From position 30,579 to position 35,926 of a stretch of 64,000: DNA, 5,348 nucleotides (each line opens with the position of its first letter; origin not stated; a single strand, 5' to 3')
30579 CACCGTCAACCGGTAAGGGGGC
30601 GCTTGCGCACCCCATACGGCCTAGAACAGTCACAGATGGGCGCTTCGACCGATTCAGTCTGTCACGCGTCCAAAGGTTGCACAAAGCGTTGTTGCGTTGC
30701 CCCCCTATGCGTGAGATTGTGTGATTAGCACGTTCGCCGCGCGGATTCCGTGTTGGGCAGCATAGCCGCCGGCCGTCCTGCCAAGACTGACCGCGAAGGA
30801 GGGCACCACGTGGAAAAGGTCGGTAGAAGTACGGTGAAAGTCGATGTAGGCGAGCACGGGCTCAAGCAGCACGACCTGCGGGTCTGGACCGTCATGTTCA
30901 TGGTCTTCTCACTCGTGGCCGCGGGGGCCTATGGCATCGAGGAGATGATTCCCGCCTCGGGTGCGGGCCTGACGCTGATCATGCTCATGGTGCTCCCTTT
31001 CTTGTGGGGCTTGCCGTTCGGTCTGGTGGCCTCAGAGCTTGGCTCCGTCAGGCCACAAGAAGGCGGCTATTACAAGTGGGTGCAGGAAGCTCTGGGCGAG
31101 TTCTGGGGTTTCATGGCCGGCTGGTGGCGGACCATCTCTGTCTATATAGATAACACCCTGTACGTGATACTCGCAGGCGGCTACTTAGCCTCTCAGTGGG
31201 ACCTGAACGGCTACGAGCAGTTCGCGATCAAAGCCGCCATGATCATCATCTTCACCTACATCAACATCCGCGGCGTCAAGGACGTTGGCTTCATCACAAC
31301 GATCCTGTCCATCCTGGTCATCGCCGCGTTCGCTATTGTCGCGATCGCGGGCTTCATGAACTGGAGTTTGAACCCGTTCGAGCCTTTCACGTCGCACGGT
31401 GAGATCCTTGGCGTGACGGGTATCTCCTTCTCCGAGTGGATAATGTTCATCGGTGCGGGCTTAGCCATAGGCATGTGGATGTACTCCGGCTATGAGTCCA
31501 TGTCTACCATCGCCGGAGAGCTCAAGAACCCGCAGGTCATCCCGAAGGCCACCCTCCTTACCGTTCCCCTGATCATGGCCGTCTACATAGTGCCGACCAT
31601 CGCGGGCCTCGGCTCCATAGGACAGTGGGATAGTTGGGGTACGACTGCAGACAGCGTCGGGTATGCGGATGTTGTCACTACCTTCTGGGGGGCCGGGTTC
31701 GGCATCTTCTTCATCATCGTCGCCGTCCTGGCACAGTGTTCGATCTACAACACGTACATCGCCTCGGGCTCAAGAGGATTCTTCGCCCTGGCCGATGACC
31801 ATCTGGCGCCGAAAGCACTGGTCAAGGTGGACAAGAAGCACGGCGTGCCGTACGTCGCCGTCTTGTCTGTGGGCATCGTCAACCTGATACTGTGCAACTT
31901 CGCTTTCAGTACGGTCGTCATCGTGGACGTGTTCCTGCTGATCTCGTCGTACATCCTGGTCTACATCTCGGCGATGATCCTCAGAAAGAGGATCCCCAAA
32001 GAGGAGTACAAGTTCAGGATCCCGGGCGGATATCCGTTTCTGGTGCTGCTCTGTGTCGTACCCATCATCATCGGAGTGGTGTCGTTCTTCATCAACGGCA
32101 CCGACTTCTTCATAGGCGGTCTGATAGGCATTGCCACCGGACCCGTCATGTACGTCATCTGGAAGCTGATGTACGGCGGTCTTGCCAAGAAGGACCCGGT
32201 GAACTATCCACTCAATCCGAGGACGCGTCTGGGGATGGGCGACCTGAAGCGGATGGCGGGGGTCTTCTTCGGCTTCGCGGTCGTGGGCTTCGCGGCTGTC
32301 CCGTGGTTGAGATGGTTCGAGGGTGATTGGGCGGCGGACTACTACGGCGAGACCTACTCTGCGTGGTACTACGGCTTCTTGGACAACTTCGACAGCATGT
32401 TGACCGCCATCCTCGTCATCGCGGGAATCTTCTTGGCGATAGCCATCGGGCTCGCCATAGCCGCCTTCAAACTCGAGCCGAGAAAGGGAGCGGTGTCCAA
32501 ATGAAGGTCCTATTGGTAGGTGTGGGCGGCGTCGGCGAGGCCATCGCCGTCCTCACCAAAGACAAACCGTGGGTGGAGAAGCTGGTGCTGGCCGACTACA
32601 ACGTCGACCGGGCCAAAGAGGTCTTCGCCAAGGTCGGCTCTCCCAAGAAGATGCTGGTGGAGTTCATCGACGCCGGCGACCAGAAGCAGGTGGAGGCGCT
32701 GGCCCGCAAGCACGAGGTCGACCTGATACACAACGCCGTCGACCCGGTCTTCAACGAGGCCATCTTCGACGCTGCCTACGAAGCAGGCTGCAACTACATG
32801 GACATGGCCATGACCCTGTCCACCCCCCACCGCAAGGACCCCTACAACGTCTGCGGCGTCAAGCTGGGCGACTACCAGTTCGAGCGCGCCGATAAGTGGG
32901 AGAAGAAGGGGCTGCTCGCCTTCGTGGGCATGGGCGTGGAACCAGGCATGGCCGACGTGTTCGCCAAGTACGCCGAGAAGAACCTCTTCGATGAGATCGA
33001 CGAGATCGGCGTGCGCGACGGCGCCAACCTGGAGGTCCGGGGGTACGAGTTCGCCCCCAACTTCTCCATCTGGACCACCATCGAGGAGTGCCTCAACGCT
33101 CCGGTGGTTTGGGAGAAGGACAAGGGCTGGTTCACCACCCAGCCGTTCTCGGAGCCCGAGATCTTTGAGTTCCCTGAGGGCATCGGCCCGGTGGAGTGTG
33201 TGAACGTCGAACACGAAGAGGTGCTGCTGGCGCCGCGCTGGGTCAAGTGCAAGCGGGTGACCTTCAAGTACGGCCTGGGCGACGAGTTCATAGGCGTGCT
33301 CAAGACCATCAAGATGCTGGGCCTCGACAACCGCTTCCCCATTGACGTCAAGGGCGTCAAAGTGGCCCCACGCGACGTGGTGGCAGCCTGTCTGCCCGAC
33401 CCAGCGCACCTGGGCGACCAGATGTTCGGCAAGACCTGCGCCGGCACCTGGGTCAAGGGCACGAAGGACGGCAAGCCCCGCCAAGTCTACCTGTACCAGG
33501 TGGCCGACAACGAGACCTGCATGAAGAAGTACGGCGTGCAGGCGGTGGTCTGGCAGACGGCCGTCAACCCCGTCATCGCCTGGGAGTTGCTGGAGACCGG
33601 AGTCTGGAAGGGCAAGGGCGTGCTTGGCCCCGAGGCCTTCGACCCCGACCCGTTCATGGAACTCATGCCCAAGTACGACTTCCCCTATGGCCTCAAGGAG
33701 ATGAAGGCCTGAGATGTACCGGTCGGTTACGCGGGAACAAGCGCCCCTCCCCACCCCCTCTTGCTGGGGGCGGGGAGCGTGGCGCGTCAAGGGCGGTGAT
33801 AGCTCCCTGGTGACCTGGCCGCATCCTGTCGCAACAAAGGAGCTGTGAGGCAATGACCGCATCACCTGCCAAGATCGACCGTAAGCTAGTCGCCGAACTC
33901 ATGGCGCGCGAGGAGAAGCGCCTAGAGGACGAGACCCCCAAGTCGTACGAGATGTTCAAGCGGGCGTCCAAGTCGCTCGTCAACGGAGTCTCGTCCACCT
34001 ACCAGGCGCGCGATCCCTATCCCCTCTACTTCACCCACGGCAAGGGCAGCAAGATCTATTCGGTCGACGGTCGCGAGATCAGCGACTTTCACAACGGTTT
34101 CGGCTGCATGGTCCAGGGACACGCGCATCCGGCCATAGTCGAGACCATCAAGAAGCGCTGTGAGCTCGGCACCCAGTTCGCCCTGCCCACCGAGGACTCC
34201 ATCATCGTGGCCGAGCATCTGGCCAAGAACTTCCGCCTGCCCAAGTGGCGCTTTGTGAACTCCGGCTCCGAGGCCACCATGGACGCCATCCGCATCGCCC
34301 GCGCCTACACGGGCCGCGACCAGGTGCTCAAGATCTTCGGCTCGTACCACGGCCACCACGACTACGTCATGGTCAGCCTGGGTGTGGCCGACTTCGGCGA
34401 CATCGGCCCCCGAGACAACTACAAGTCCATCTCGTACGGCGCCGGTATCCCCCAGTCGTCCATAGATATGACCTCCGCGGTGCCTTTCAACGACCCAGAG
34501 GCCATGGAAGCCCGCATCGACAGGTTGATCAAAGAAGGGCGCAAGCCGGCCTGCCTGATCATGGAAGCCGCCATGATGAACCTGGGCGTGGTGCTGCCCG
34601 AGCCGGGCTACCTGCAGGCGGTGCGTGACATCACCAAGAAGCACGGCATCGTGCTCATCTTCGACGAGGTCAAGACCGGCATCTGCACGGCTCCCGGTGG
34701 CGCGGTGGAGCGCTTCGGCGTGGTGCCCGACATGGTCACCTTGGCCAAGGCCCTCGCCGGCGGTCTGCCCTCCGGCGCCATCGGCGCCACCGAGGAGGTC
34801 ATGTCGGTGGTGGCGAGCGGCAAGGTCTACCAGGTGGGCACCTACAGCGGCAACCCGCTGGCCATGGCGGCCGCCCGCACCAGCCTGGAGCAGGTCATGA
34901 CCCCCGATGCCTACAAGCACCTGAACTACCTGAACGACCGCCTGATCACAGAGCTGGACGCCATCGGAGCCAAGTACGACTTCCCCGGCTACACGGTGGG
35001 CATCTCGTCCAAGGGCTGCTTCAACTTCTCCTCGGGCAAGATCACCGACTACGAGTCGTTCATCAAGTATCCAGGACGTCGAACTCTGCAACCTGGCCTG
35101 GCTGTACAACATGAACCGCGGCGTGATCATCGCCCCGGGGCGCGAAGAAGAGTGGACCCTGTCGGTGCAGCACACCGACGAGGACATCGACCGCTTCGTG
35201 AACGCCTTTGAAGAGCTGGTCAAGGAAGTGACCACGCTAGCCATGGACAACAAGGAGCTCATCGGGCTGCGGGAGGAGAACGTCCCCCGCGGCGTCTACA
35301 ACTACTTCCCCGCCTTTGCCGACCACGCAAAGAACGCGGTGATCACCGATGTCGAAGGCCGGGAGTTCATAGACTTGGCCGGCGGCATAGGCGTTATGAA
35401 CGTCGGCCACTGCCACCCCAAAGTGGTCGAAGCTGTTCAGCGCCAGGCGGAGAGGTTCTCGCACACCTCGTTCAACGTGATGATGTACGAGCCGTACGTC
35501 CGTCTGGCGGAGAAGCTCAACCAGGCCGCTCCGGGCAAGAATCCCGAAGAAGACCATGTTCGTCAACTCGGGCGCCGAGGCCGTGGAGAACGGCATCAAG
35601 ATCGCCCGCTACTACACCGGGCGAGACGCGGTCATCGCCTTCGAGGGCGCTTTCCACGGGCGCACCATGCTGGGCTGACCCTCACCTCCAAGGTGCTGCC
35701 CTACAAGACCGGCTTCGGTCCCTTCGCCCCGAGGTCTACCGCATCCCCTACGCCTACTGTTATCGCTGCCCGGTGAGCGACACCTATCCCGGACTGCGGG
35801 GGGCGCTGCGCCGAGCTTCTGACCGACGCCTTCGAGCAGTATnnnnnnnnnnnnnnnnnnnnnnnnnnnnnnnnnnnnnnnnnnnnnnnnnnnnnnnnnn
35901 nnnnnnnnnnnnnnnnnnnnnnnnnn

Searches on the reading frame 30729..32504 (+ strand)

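Call 52: search_protein_families(library=pfam, proteins=[window:30729-32504:+], max_evalue=0.00001)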
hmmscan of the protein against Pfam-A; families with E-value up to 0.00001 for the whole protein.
window:30729-32504:+ (591 aa): 2 families
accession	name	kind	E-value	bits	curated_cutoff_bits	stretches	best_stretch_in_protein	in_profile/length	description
PF13520.12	AA_permease_2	-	2.4e-50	172.1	27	1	50-457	1-408/427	Amino acid permease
PF00324.27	AA_permease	-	1.6e-31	110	24.6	1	77-459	25-427/470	Amino acid permease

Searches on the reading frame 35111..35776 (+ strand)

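Call 52: search_protein_families(library=pfam, proteins=[window:35111-35776:+], max_evalue=0.00001)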
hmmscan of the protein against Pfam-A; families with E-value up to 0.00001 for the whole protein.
window:35111-35776:+ (221 aa): 1 family
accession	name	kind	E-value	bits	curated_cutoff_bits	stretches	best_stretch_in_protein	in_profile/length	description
PF00202.27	Aminotran_3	-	1.1e-24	87.4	30.5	1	66-142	9-85/403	Aminotransferase class-III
